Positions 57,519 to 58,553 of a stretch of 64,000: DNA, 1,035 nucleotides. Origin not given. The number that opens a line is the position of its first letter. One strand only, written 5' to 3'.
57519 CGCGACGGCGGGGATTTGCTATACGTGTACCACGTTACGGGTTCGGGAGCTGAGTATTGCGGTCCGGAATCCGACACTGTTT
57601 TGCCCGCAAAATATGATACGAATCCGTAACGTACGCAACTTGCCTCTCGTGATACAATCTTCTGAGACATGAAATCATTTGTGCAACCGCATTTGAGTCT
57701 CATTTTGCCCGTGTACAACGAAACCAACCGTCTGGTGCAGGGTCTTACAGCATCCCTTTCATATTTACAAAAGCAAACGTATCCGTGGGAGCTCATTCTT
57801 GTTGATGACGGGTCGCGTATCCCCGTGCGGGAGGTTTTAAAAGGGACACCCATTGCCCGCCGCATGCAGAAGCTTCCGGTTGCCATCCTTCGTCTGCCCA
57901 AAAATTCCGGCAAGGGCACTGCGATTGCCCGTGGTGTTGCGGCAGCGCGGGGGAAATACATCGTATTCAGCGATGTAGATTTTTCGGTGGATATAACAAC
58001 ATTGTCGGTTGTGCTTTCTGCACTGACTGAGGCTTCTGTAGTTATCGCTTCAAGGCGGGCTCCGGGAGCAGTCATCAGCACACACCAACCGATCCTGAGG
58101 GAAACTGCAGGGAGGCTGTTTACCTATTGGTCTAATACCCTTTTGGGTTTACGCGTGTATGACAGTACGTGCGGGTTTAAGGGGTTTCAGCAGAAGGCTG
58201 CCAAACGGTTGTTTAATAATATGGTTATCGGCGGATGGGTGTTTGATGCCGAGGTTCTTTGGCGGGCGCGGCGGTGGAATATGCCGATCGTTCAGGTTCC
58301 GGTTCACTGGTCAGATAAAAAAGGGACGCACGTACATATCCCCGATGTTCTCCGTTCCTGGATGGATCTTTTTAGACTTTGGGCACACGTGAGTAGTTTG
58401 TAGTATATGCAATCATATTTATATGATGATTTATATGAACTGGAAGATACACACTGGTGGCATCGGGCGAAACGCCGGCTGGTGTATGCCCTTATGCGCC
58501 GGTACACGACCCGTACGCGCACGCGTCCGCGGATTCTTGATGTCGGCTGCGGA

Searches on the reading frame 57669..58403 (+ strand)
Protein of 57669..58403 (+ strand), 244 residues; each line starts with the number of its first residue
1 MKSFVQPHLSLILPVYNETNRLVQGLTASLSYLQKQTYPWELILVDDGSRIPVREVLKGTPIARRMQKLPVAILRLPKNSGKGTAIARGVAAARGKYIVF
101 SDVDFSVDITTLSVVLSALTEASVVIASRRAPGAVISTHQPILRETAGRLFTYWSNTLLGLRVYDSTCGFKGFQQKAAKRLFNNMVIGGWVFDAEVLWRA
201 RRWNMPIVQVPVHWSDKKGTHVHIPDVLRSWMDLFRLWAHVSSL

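Call 33: search_protein_families(library=pfam, proteins=[window:57669-58403:+], max_evalue=0.01)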
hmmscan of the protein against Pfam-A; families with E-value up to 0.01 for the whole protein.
window:57669-58403:+ (244 aa): 2 families
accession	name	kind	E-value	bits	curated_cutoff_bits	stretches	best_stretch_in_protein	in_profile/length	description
PF00535.33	Glycos_transf_2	-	1.3e-22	81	23.3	1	10-182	1-168/168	Glycosyl transferase family 2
PF10111.15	Glyco_tranf_2_2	-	0.0022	17.9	27.3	1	10-113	1-100/276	Glycosyltransferase like family 2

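Call 59: search_solved_structures(query=window:57669-58403:+, max_evalue=0.001)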
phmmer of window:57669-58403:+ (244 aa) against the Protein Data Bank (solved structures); distinct sequences matched with E-value up to 0.001: 16.
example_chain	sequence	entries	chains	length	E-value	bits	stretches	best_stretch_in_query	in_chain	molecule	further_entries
5mlz_A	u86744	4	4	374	1.3e-06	31.1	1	7-145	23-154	Dolichol monophosphate mannose synthase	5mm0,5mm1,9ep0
5eke_A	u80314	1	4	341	1.4e-05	27.8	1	8-130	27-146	Uncharacterized glycosyltransferase sll0501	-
5ekp_C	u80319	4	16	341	1.4e-05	27.8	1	8-130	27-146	Uncharacterized glycosyltransferase sll0501 | Glycosyltransferase sll0501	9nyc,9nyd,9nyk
9nye_A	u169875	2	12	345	1.4e-05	27.7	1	8-130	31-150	Glycosyltransferase sll0501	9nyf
2z87_A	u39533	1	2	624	2.1e-05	27.2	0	4-105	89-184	Chondroitin synthase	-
2z86_A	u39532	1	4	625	2.1e-05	27.2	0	4-105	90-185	Chondroitin synthase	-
9bhc_C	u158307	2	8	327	3.1e-05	26.6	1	9-121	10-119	Undecaprenyl-phosphate 4-deoxy-4-formamido-L-arabinose transferase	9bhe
8vxh_A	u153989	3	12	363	3.9e-05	26.3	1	9-118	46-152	Undecaprenyl-phosphate 4-deoxy-4-formamido-L-arabinose transferase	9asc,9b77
4y6n_A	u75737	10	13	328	5.4e-05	25.8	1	9-105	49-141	Glucosyl-3-phosphoglycerate synthase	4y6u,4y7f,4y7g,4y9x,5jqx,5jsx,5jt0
3ckj_A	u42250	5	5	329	5.5e-05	25.8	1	9-105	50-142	Putative uncharacterized protein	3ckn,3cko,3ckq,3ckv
3e25_A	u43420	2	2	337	5.9e-05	25.7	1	9-105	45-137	Putative uncharacterized protein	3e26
4ddz_A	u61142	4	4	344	6e-05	25.7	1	9-105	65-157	GLUCOSYL-3-PHOSPHOGLYCERATE SYNTHASE (GpgS) | Glucosyl-3-phosphoglycerate synthase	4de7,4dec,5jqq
9jma_A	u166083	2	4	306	8e-05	25.3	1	9-117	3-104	GalNAc(5)-diNAcBac-PP-undecaprenol beta-1,3-glucosyltransferase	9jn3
5hea_A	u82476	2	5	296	0.00034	23.2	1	9-119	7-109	Putative glycosyltransferase (GalT1)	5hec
9hwj_A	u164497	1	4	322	0.00046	22.8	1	9-113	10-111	Undecaprenyl-phosphate 4-deoxy-4-formamido-L-arabinose transferase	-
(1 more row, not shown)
